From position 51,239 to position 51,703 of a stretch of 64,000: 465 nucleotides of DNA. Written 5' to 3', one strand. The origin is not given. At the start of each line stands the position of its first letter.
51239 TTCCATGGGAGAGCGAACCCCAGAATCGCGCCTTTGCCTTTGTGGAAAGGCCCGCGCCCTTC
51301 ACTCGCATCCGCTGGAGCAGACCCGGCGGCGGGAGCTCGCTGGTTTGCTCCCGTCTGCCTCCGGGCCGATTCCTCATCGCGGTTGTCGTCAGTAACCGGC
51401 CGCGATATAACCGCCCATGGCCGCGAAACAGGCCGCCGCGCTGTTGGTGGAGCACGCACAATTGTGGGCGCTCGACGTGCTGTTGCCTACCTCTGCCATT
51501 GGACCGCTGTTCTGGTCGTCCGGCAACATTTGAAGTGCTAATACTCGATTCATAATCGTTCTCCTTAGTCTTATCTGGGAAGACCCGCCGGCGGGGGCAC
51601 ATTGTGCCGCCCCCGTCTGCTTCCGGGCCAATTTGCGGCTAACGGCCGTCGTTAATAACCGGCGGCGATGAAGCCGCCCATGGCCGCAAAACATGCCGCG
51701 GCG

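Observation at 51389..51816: Twin precursors with a labyrinthopeptin-like double S-x2-S-x3-C core, one unpaired Cys and a hydrophobic Gly/Ala tail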

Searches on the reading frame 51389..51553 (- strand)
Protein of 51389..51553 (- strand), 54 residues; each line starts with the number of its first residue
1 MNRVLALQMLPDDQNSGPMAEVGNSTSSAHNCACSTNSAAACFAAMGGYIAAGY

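Call 6: search_protein_families(library=ncbifam, proteins=[window:51389-51550:-], max_evalue=1)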
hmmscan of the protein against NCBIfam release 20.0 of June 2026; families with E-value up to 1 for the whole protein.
window:51389-51550:- (53 aa): 3 families
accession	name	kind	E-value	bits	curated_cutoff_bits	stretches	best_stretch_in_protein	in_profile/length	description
NF038160.1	lanthi_III_c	subfamily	7.2e-05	22.9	27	1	1-31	1-30/33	class III lanthipeptide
NF038154.3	lanthi_III_a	subfamily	0.00022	21.7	22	1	1-31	2-41/41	class III lanthipeptide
NF033212.1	SapB_AmfS_lanti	subfamily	0.0031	17.6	25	1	3-41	3-41/42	SapB/AmfS family lanthipeptide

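Call 11: find_homologous_proteins(query=window:51392-51553:-, max_evalue=0.01)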
Query seq(54 aa) (54 aa): 1 proteins with E <= 0.01 among 1 candidates.
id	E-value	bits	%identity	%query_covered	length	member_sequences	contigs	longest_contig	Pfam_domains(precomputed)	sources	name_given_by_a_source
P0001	4.4e-28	112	100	100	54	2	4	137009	-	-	-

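Call 19: find_homologous_proteins(query=A3, max_evalue=10)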
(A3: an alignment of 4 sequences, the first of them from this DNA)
Query A3 (4 sequences) (54 aa, profile of the alignment): 15 proteins with E <= 10 among 19 candidates.
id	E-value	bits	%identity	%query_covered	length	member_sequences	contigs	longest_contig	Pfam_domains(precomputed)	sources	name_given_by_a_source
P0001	6.4e-24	101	100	100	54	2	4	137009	-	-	-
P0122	1.4e-23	100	47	80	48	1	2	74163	-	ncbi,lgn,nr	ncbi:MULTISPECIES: hypothetical protein [unclassified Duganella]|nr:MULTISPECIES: hypothetical prote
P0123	1.8e-23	100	46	96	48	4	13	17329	-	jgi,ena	jgi:hypothetical protein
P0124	2.8e-21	93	47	80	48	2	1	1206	-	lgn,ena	-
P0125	4.3e-20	89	53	96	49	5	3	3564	-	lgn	-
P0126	6.9e-20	88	58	80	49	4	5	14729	-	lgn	-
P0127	8.9e-20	88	53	96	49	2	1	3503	-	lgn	-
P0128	5.4e-19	85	50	96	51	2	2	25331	-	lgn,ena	-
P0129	4.4e-18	82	51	96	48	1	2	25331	-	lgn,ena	-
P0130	9.4e-13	65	56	100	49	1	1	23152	-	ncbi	-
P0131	1.6e-12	65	45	96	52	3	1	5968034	-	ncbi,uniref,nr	ncbi:hypothetical protein J5226_06060 [Lysobacter sp. K5869]|uniref:hypothetical protein n=1 Tax=Lys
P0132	2.1e-12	64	49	80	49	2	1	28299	-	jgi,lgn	jgi:hypothetical protein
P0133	1.7e-11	61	49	94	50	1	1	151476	-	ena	-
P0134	7.1e-6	43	42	78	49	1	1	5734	-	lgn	-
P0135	9.2e-4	37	48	85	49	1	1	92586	PF19402.5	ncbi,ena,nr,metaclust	ncbi:class III lanthipeptide [Idiomarina xiamenensis]|nr:class III lanthipeptide [Idiomarina xiamene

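Call 23: find_encoding_contigs(protein=P0130, flank=10000, max_places=3)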
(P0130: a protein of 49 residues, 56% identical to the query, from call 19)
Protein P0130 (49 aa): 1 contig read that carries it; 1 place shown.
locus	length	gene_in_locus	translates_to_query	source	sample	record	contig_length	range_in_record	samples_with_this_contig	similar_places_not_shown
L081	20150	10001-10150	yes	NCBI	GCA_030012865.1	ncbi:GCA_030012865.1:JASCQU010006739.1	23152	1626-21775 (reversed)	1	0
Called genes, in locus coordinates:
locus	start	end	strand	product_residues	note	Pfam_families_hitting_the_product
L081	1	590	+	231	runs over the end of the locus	PF01656:CbiA, PF07015:VirC1, PF09140:MipZ (weak), PF10609:ParA, PF13614:AAA_31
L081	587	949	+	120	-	-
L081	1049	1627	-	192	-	-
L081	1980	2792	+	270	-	PF00589:Phage_integrase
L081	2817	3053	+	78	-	-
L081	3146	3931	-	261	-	PF01695:IstB_IS21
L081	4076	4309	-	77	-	-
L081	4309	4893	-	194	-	-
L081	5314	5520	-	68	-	-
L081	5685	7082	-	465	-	PF13414:TPR_11 (faint), PF18733:HEPN_LA2681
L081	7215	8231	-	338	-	PF02899:Phage_int_SAM_1, PF13495:Phage_int_SAM_4, PF00589:Phage_integrase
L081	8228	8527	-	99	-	PF22522:DUF6998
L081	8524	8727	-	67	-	-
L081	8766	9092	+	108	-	PF15937:PrlF_antitoxin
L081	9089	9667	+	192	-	PF11663:Toxin_YhaV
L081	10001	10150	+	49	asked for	-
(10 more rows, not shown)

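Call 24: find_encoding_contigs(protein=P0001, flank=10000, max_places=4)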
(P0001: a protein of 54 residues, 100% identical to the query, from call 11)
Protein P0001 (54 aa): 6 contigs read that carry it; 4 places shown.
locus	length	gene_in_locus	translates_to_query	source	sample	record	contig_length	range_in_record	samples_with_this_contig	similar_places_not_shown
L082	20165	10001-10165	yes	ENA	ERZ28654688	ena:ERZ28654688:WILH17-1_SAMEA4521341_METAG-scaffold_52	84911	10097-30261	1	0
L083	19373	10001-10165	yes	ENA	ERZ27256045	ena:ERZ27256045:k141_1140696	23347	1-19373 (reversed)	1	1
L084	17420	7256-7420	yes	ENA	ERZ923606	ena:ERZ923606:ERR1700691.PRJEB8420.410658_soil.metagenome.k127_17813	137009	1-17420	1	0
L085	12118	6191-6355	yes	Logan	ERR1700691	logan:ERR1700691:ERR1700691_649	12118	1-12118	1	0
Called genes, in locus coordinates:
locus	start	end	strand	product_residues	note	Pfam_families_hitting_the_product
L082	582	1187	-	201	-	PF05685:Uma2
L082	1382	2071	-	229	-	PF05685:Uma2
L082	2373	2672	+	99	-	-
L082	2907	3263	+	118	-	-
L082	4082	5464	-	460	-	PF00675:Peptidase_M16 (weak), PF05193:Peptidase_M16_C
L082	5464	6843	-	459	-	PF00675:Peptidase_M16, PF05193:Peptidase_M16_C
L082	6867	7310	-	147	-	PF00165:HTH_AraC (faint), PF12833:HTH_18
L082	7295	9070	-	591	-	PF00664:ABC_membrane, PF00005:ABC_tran, PF13304:AAA_21 (faint)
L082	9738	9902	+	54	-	-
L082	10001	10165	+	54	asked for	-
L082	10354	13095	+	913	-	PF25816:RamC_N, PF00069:Pkinase, PF05147:LANC_like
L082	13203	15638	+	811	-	PF12704:MacB_PCD, PF02687:FtsX, PF12704:MacB_PCD, PF02687:FtsX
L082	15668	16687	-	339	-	PF02254:TrkA_N (weak), PF03446:NAD_binding_2, PF03807:F420_oxidored (weak), PF00393:6PGD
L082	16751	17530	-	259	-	-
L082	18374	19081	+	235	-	PF12840:HTH_20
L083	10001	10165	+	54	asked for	-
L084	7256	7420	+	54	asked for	-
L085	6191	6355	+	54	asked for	-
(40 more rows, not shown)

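Call 33: find_encoding_contigs(protein=P0131, flank=10000, max_places=1)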
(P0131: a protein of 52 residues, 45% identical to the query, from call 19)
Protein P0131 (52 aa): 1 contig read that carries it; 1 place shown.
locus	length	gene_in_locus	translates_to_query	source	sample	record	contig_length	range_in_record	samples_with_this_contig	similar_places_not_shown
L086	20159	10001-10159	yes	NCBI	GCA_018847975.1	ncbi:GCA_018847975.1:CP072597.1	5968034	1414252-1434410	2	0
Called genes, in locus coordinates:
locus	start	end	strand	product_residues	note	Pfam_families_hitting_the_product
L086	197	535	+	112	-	PF00543:P-II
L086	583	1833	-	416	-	PF12704:MacB_PCD, PF02687:FtsX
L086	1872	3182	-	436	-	PF12704:MacB_PCD, PF02687:FtsX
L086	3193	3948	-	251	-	PF02463:SMC_N (faint), PF00005:ABC_tran, PF13304:AAA_21 (faint)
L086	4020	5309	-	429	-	PF25917:BSH_RND (weak), PF25973:BSH_CzcB (weak), PF25919:BSH_CusB (weak), PF25885:HH_EMRA (weak), PF25989:YknX_C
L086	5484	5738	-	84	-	-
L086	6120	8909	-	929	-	PF00069:Pkinase, PF07714:PK_Tyr_Ser-Thr, PF00515:TPR_1 (faint), PF07719:TPR_2 (faint), PF13181:TPR_8 (faint), PF13424:TPR_12 (weak), PF17874:TPR_MalT (weak), PF13424:TPR_12 (weak)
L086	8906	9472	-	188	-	PF07638:Sigma70_ECF, PF08281:Sigma70_r4_2, PF04545:Sigma70_r4 (weak)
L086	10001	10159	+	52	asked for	-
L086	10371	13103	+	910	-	PF25816:RamC_N, PF00069:Pkinase, PF05147:LANC_like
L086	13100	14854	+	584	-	PF00664:ABC_membrane, PF00005:ABC_tran, PF09818:ABC_ATPase (faint), PF02463:SMC_N (weak)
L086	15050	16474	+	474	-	PF00672:HAMP, PF07730:HisKA_3, PF02518:HATPase_c (weak)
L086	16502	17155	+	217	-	PF00072:Response_reg, PF00196:GerE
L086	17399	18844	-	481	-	PF03572:Peptidase_S41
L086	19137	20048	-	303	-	PF00126:HTH_1, PF03466:LysR_substrate, PF12727:PBP_like (weak)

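Call 34: find_encoding_contigs(protein=P0133, flank=10000, max_places=1)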
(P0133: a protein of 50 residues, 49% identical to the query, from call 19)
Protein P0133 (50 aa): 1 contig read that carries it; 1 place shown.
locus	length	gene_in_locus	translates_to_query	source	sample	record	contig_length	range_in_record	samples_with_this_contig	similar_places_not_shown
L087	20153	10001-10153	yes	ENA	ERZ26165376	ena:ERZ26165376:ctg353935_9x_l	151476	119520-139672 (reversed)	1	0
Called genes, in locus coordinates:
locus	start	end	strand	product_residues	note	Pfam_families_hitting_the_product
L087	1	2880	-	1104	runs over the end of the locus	PF13930:Endonuclea_NS_2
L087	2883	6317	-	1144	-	-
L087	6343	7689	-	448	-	-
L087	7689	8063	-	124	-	PF05656:DUF805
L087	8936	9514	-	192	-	-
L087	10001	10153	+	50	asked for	-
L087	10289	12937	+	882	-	PF25816:RamC_N, PF00069:Pkinase, PF05147:LANC_like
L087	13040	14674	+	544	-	PF00664:ABC_membrane, PF00005:ABC_tran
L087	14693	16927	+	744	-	PF07715:Plug (weak), PF00593:TonB_dep_Rec_b-barrel, PF14905:OMP_b-brl_3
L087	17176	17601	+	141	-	PF02021:UPF0102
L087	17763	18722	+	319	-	PF02951:GSH-S_N, PF02955:GSH-S_ATP, PF08443:RimK, PF14398:ATPgrasp_YheCD (weak)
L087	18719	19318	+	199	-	PF09335:VTT_dom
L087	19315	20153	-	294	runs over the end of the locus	PF02899:Phage_int_SAM_1, PF00589:Phage_integrase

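Call 35: find_encoding_contigs(protein=P0128, flank=10000, max_places=1)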
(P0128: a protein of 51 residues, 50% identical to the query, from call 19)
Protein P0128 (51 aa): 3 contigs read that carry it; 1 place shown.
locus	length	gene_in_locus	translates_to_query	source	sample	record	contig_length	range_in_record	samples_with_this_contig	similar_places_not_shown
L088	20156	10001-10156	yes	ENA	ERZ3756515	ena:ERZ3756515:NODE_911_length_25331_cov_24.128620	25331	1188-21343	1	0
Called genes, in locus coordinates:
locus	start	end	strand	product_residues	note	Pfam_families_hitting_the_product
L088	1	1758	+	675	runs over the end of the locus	PF05649:Peptidase_M13_N, PF01431:Peptidase_M13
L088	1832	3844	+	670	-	PF05649:Peptidase_M13_N, PF01431:Peptidase_M13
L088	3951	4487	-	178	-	PF00034:Cytochrom_C, PF13442:Cytochrome_CBB3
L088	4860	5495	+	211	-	-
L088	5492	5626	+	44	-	-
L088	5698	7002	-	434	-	PF08448:PAS_4, PF00158:Sigma54_activat, PF14532:Sigma54_activ_2, PF07724:AAA_2 (weak), PF07728:AAA_5, PF25601:AAA_lid_14, PF02954:HTH_8 (weak)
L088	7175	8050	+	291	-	PF00753:Lactamase_B, PF12706:Lactamase_B_2 (weak)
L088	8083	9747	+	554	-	PF04273:BLH_phosphatase, PF07992:Pyr_redox_2 (weak)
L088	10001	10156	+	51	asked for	-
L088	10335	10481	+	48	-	-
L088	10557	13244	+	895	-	PF25816:RamC_N, PF00069:Pkinase, PF05147:LANC_like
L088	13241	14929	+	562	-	PF00664:ABC_membrane, PF02463:SMC_N, PF00005:ABC_tran, PF13191:AAA_16 (faint)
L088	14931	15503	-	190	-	PF00765:Autoind_synth, PF13444:Acetyltransf_5 (faint)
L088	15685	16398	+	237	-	PF03472:Autoind_bind, PF00196:GerE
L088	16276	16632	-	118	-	PF22495:HTH_92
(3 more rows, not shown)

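Call 36: find_encoding_contigs(protein=P0132, flank=10000, max_places=1)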
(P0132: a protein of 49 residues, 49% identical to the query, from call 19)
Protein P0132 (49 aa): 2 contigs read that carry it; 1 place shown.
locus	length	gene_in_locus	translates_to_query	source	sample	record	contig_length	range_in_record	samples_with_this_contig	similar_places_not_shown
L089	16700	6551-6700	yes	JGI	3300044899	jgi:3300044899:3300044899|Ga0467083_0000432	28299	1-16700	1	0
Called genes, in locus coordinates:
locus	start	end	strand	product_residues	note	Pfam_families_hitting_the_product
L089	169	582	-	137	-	-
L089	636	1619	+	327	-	PF03320:FBPase_glpX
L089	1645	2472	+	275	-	PF00892:EamA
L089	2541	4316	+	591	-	PF01368:DHH, PF02272:DHHA1, PF17768:RecJ_OB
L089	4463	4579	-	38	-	-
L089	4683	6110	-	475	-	PF01523:PmbA_TldD_1st, PF19290:PmbA_TldD_2nd, PF19289:PmbA_TldD_3rd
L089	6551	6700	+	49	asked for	-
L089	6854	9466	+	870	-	PF25816:RamC_N, PF00069:Pkinase, PF05147:LANC_like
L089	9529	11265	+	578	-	PF00664:ABC_membrane, PF02463:SMC_N (weak), PF00005:ABC_tran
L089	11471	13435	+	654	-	PF07715:Plug, PF00593:TonB_dep_Rec_b-barrel, PF14905:OMP_b-brl_3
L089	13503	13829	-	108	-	-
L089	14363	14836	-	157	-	PF06841:Phage_T4_gp19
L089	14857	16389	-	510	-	PF04984:Phage_sheath_1, PF17482:Phage_sheath_1C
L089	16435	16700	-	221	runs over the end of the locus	PF00717:Peptidase_S24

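Call 64: search_protein_families(library=ncbifam, proteins=[window:51389-51553:-, P0130, P0125, P0123, P0135], max_evalue=0.1)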
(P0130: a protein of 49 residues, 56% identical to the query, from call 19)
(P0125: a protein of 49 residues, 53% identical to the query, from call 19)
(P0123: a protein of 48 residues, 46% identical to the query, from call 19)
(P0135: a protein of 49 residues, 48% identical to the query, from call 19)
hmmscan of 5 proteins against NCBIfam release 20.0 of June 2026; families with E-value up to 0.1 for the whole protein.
window:51389-51553:- (54 aa): 3 families
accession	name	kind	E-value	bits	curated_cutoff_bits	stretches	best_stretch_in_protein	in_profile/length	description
NF038154.3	lanthi_III_a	subfamily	7.7e-06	26.4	22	1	1-32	1-41/41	class III lanthipeptide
NF038160.1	lanthi_III_c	subfamily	7.6e-05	22.8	27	1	2-32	1-30/33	class III lanthipeptide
NF033212.1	SapB_AmfS_lanti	subfamily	0.0033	17.5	25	1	4-42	3-41/42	SapB/AmfS family lanthipeptide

P0130 (49 aa): 2 families
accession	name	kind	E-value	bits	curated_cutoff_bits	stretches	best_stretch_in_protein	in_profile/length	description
NF038159.1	lanthi_III_b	subfamily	0.0033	17.4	30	1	3-39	2-38/38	class III lanthipeptide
NF038154.3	lanthi_III_a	subfamily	0.039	14.6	22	1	1-29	1-41/41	class III lanthipeptide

P0125 (49 aa): 1 family
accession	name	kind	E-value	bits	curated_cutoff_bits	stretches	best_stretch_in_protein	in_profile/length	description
NF038159.1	lanthi_III_b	subfamily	0.00016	21.6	30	1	3-40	2-38/38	class III lanthipeptide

P0123 (48 aa): 3 families
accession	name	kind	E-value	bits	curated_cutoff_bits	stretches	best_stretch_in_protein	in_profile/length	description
NF038159.1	lanthi_III_b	subfamily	5.2e-05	23.2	30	1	3-39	2-38/38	class III lanthipeptide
NF033212.1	SapB_AmfS_lanti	subfamily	0.0038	17.3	25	1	4-39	3-41/42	SapB/AmfS family lanthipeptide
NF038154.3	lanthi_III_a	subfamily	0.0082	16.7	22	1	1-29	1-41/41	class III lanthipeptide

P0135 (49 aa): 4 families
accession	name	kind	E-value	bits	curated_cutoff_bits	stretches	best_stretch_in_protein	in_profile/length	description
NF038159.1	lanthi_III_b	subfamily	2.9e-12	46.4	30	1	2-40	1-38/38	class III lanthipeptide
NF033212.1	SapB_AmfS_lanti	subfamily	9.2e-06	25.7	25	1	4-41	3-42/42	SapB/AmfS family lanthipeptide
NF038154.3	lanthi_III_a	subfamily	0.00081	20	22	1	1-40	1-41/41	class III lanthipeptide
NF038160.1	lanthi_III_c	subfamily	0.023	14.9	27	1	2-25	1-24/33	class III lanthipeptide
